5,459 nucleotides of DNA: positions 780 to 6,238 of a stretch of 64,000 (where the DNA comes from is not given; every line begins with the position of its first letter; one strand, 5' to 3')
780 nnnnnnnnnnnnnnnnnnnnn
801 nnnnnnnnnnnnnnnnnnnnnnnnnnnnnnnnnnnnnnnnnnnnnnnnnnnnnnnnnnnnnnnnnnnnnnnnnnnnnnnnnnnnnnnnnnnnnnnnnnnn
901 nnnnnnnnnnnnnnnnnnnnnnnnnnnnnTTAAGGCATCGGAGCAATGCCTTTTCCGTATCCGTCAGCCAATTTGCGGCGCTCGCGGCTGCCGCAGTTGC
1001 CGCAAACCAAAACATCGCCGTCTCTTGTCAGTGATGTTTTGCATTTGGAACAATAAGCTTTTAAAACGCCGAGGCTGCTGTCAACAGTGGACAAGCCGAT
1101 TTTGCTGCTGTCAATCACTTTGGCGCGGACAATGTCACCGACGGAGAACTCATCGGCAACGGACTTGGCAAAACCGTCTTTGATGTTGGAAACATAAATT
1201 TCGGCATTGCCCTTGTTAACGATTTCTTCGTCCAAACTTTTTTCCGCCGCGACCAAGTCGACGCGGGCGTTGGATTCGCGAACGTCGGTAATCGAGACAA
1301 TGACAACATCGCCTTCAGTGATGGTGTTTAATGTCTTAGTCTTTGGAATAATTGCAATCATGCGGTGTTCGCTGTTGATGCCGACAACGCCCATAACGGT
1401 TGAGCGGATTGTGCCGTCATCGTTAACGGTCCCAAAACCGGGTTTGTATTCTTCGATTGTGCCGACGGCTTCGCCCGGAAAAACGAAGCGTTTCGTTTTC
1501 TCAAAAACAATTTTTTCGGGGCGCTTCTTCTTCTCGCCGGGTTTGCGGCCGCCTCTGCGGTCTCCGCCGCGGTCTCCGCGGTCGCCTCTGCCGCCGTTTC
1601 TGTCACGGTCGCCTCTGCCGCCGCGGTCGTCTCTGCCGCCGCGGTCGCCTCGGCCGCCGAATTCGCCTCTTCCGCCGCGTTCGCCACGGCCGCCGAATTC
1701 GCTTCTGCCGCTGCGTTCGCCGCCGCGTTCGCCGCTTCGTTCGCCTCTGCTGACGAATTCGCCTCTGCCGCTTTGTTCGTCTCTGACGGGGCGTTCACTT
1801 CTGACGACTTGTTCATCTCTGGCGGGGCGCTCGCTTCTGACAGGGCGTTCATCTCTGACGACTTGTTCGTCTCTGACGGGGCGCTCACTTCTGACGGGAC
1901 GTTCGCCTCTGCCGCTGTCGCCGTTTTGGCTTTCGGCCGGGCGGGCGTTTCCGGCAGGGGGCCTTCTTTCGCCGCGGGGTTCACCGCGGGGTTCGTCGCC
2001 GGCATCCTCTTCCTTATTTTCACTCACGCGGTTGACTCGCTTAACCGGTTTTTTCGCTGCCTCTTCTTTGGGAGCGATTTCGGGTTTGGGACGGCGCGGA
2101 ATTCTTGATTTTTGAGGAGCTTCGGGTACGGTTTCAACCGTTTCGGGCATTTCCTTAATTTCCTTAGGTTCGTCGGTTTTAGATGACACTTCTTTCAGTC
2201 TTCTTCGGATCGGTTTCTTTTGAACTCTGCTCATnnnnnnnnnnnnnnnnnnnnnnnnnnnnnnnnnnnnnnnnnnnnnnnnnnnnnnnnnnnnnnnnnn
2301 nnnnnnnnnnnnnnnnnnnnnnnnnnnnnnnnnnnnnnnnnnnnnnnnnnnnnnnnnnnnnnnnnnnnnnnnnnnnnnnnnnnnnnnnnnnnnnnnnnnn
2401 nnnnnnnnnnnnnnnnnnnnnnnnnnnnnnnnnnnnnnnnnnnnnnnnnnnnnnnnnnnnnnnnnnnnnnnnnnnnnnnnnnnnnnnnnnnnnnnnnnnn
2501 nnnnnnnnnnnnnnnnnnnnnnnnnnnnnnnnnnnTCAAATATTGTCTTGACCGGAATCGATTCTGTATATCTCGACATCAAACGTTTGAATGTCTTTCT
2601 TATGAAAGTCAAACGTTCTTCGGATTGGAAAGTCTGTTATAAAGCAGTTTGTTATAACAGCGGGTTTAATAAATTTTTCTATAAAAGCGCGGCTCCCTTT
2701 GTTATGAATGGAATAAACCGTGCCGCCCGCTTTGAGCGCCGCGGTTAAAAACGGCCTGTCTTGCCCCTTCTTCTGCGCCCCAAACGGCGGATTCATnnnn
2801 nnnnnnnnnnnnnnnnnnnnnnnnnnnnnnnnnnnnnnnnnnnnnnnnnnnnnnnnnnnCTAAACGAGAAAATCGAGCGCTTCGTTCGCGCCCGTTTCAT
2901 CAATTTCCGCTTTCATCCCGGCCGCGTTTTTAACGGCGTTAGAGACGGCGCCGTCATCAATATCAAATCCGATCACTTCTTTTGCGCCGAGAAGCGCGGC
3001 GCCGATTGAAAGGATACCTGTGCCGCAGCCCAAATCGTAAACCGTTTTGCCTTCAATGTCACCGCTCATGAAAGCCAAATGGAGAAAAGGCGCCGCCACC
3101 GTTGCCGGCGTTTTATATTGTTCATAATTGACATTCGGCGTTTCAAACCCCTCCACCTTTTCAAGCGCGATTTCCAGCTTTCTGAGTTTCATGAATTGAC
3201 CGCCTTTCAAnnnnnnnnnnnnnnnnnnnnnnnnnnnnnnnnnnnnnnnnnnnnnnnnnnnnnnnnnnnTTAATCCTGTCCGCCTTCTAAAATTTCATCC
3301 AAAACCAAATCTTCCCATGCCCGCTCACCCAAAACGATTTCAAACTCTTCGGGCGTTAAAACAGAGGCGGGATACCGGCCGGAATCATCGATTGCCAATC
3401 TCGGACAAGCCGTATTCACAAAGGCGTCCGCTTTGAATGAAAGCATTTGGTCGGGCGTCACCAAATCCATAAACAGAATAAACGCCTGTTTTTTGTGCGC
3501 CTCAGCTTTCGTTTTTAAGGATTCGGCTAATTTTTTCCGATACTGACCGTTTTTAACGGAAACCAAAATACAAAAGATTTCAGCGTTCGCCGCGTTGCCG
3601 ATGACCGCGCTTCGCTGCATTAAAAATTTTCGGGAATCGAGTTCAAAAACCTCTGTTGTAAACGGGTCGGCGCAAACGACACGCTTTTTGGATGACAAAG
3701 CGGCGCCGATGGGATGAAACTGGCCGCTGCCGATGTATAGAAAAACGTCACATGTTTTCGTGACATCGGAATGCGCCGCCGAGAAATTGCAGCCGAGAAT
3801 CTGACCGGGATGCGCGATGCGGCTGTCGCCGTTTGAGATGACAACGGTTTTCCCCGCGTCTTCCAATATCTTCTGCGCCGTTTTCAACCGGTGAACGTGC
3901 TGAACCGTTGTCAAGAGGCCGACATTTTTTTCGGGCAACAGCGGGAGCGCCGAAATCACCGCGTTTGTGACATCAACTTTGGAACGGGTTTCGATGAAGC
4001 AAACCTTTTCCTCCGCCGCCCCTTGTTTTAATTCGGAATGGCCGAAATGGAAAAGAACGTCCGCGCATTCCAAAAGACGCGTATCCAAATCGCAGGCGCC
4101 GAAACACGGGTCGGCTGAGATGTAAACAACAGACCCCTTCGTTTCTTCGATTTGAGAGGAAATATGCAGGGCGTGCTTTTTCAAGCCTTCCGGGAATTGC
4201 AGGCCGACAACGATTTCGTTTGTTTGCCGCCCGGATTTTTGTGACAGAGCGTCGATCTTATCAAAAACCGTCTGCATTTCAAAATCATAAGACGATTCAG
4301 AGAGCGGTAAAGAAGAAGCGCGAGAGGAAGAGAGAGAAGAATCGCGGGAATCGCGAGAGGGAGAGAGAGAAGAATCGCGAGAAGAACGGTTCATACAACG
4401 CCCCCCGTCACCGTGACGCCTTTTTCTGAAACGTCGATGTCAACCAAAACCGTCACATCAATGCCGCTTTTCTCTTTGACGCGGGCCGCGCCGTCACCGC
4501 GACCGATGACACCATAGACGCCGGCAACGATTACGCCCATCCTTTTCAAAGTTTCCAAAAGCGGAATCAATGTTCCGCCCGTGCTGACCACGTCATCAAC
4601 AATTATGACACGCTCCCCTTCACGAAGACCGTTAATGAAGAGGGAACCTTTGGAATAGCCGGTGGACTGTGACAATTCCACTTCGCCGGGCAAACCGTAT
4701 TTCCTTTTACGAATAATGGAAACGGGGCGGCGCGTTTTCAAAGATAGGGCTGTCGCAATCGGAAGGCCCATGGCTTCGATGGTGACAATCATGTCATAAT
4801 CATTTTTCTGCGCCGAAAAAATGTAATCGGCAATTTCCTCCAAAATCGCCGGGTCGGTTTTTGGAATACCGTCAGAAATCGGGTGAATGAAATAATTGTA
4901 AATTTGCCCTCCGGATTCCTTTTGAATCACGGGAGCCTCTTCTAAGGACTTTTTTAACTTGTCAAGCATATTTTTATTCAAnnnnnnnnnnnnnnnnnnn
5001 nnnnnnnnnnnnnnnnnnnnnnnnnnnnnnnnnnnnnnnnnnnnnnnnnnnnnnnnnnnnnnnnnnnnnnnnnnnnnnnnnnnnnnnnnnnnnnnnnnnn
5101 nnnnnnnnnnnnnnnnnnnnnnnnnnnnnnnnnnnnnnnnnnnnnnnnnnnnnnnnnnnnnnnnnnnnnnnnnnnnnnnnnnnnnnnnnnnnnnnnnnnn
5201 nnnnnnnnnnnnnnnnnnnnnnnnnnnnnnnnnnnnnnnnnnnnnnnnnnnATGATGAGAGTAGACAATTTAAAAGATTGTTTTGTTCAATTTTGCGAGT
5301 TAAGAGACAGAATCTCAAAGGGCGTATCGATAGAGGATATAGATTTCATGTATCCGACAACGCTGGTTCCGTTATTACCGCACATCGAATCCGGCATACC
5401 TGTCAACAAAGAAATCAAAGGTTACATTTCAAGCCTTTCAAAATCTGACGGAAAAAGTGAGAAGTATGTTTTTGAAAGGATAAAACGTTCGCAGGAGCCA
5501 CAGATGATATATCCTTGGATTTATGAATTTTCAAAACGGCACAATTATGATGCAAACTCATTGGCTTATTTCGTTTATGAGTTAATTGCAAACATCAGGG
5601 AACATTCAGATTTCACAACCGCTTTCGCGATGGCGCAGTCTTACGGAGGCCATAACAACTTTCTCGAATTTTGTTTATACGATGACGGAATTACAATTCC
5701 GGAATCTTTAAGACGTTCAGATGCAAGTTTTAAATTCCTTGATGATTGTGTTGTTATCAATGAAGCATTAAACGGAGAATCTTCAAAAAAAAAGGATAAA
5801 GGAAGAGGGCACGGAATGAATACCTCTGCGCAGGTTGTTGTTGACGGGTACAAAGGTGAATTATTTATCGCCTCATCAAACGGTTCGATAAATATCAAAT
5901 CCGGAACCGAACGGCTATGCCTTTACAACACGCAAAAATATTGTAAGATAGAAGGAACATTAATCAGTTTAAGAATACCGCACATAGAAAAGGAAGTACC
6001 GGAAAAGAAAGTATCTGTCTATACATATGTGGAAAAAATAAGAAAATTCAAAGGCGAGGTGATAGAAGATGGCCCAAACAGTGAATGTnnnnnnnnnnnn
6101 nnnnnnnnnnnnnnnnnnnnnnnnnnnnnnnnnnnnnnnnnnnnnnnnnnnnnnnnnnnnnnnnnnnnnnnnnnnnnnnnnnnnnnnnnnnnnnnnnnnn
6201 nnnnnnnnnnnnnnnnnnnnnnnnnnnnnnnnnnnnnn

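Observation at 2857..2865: Seamless in-frame TAG inside a housekeeping METTL5-like RNA methyltransferase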

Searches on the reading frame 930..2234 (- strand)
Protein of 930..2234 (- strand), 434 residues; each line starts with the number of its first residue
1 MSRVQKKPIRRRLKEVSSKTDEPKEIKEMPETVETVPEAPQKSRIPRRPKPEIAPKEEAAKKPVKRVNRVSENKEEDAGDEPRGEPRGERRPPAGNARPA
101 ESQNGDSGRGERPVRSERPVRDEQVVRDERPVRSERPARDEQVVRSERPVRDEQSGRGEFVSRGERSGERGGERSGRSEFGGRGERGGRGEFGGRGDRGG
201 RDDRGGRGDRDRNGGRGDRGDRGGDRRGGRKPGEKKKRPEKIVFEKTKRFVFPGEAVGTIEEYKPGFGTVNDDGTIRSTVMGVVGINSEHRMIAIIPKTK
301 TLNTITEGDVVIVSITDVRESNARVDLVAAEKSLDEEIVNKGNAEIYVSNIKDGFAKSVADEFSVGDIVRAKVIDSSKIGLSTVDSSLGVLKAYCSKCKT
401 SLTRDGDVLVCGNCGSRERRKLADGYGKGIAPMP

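Call 10: search_protein_families(library=pfam, proteins=[window:930-2234:-], max_evalue=0.01)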
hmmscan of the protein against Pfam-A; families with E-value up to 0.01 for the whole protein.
window:930-2234:- (434 aa): 2 families
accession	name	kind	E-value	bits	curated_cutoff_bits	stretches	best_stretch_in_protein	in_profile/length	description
PF14382.12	ECR1_N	-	9.1e-10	38.6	27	1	250-284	1-35/38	Exosome complex exonuclease RRP4 N-terminal region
PF14446.12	Prok-RING_1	-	0.0012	19.2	29.1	1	392-421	4-33/54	Prokaryotic RING finger family 1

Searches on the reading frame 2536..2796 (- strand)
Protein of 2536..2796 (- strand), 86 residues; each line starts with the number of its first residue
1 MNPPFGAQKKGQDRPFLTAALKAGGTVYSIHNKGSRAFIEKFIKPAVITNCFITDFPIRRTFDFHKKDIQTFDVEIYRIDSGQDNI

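Call 74: find_encoding_contigs(protein=window:2536-2796:-, flank=500, max_places=4)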
Protein window:2536-2796:- (86 aa): 2 contigs read that carry it; 2 places shown.
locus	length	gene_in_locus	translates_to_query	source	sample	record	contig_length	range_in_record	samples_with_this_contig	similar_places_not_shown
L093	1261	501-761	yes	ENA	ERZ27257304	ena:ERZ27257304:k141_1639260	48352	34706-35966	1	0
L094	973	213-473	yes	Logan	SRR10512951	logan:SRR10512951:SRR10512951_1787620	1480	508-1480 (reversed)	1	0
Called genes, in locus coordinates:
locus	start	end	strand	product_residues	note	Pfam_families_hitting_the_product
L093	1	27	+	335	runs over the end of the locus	PF01866:Diphthamide_syn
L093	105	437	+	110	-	PF05175:MTS (faint), PF06325:PrmA, PF13847:Methyltransf_31 (weak), PF13649:Methyltransf_25 (weak)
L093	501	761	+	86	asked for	-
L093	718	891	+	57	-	-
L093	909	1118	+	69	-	-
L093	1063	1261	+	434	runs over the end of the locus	PF14382:ECR1_N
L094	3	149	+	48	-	?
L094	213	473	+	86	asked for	-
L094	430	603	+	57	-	-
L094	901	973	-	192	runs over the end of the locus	?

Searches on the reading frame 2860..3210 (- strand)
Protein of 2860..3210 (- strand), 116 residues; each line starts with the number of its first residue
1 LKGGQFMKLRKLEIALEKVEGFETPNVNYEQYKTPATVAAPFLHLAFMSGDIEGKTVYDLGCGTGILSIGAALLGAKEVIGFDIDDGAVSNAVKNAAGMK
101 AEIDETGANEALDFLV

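Call 14: find_encoding_contigs(protein=window:2860-3192:-, flank=3000, max_places=6)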
Protein window:2860-3192:- (110 aa): 1 contig read that carries it; 1 place shown.
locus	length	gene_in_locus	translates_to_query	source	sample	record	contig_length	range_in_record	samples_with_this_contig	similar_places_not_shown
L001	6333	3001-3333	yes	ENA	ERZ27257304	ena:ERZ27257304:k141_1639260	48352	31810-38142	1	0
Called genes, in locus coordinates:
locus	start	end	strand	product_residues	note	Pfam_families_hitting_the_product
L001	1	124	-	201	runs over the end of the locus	-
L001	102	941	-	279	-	-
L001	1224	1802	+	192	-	PF00156:Pribosyltran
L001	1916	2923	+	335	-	PF01866:Diphthamide_syn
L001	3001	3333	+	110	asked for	PF05175:MTS (faint), PF06325:PrmA, PF13847:Methyltransf_31 (weak), PF13649:Methyltransf_25 (weak)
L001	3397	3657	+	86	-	-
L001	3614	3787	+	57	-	-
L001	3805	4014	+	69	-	-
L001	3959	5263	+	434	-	PF14382:ECR1_N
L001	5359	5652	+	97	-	PF13656:RNA_pol_L_2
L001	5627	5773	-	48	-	-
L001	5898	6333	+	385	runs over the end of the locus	PF00266:Aminotran_5, PF05889:SepSecS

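Call 73: find_encoding_contigs(protein=window:2860-3210:-, flank=500, max_places=4)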
Protein window:2860-3210:- (116 aa): no gene with exactly this product is on record in the collection.

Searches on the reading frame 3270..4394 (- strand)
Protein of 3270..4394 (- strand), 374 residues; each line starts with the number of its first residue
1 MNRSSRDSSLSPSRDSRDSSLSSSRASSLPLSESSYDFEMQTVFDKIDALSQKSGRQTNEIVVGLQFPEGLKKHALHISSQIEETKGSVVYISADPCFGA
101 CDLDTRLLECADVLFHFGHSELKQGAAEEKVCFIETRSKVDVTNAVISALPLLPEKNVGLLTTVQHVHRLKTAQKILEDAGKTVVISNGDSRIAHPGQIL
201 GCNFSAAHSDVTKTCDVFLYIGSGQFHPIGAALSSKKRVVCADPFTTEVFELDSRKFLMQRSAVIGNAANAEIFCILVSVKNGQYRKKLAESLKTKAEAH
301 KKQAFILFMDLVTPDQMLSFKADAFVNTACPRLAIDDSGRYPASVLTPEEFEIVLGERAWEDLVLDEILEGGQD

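Call 10: search_protein_families(library=pfam, proteins=[window:3273-4394:-], max_evalue=0.01)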
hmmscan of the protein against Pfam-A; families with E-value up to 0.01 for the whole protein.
window:3273-4394:- (374 aa): 1 family
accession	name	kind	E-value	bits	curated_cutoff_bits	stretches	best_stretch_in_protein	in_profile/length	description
PF01866.22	Diphthamide_syn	-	1.4e-86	291.1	33.2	1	67-361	1-298/302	Putative diphthamide synthesis protein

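Call 72: list_cluster_members(proteins=[P0002, L092:11440-12561:+, L092:14087-14926:+, L092:16047-18881:-, L092:1097-3073:+, window:3270-4394:-, window:930-2234:-, window:58623-60089:-, P0001])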
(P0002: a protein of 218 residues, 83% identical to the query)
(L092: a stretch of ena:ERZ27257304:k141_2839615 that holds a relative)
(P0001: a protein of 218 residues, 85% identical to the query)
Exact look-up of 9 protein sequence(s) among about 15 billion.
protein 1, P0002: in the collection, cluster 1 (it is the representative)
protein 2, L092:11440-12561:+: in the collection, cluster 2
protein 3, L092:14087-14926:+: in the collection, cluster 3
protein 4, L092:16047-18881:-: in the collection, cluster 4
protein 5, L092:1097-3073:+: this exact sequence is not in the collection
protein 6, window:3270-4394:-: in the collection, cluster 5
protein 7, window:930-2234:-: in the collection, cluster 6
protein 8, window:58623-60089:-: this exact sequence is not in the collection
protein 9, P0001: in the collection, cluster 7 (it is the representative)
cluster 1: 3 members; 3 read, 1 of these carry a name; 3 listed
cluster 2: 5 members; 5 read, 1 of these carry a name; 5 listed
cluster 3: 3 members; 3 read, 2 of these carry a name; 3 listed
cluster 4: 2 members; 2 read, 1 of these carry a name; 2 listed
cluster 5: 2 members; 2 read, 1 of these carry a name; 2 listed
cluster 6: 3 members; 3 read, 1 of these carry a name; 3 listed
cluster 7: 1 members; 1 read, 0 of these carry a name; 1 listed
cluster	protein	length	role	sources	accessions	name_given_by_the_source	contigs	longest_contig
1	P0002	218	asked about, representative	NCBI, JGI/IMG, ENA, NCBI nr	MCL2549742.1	MAG: METTL5 family protein [Methanimicrococcus sp.] | METTL5 family protein [Methanimicrococcus sp.]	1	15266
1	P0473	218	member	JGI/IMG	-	-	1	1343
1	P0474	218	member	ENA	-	-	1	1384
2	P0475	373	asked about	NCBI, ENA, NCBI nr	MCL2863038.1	MAG: methylornithine synthase PylB [Methanimicrococcus sp.] | methylornithine synthase PylB [Methanimicrococcus sp.]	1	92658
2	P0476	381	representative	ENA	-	-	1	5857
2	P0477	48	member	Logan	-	-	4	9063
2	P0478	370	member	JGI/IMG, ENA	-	-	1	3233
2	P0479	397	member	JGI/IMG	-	-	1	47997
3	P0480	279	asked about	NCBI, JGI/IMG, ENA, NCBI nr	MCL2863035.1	MAG: 3-methylornithyl-N6-L-lysine dehydrogenase PylD [Methanimicrococcus sp.] | 3-methylornithyl-N6-L-lysine dehydrogenase PylD [Methanimicrococcus sp.]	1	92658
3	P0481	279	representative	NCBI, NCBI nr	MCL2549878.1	MAG: 3-methylornithyl-N6-L-lysine dehydrogenase PylD [Methanimicrococcus sp.] | 3-methylornithyl-N6-L-lysine dehydrogenase PylD [Methanimicrococcus sp.]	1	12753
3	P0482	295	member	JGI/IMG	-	-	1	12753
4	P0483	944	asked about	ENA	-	-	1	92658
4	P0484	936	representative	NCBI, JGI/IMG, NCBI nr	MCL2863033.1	MAG: DNA mismatch repair protein MutS [Methanimicrococcus sp.] | DNA mismatch repair protein MutS [Methanimicrococcus sp.]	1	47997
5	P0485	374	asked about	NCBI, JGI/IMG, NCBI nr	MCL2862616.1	MAG: diphthamide biosynthesis enzyme Dph2 [Methanimicrococcus sp.] | diphthamide biosynthesis enzyme Dph2 [Methanimicrococcus sp.]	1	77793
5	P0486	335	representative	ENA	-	-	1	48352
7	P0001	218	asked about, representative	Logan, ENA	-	-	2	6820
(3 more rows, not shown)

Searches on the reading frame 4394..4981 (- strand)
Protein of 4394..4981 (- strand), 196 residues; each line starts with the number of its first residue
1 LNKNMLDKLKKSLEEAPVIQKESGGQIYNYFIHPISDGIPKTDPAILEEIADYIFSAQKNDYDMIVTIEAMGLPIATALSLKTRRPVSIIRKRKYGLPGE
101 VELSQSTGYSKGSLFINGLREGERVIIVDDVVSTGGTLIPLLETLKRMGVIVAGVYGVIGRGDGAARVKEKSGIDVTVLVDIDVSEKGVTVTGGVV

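Call 10: search_protein_families(library=pfam, proteins=[window:4394-4981:-], max_evalue=0.01)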
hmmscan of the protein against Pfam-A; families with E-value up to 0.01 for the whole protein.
window:4394-4981:- (196 aa): 2 families
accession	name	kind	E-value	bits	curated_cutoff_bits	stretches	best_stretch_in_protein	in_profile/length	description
PF00156.33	Pribosyltran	-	1.1e-16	61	26.3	1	44-185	9-149/158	Phosphoribosyl transferase domain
PF14681.12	UPRTase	-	0.00012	22.1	27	1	122-193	120-195/206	Uracil phosphoribosyltransferase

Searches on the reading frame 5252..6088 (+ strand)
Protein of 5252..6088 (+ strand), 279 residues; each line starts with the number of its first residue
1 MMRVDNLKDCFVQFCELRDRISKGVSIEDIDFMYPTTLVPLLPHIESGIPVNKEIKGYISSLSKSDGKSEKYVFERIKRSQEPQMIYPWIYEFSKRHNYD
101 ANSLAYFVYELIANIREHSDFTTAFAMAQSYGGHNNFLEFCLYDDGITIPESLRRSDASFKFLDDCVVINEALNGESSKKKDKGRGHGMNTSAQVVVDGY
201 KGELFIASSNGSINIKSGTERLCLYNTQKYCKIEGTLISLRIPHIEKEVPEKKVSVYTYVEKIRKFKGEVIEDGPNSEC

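Call 28: search_protein_families(library=pfam, proteins=[window:5252-6088:+], max_evalue=0.001)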
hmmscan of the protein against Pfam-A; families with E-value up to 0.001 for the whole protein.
window:5252-6088:+ (279 aa): 1 family
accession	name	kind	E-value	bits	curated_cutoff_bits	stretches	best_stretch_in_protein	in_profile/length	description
PF02518.31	HATPase_c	-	0.00012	23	26.4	1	100-211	2-98/111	Histidine kinase-, DNA gyrase B-, and HSP90-like ATPase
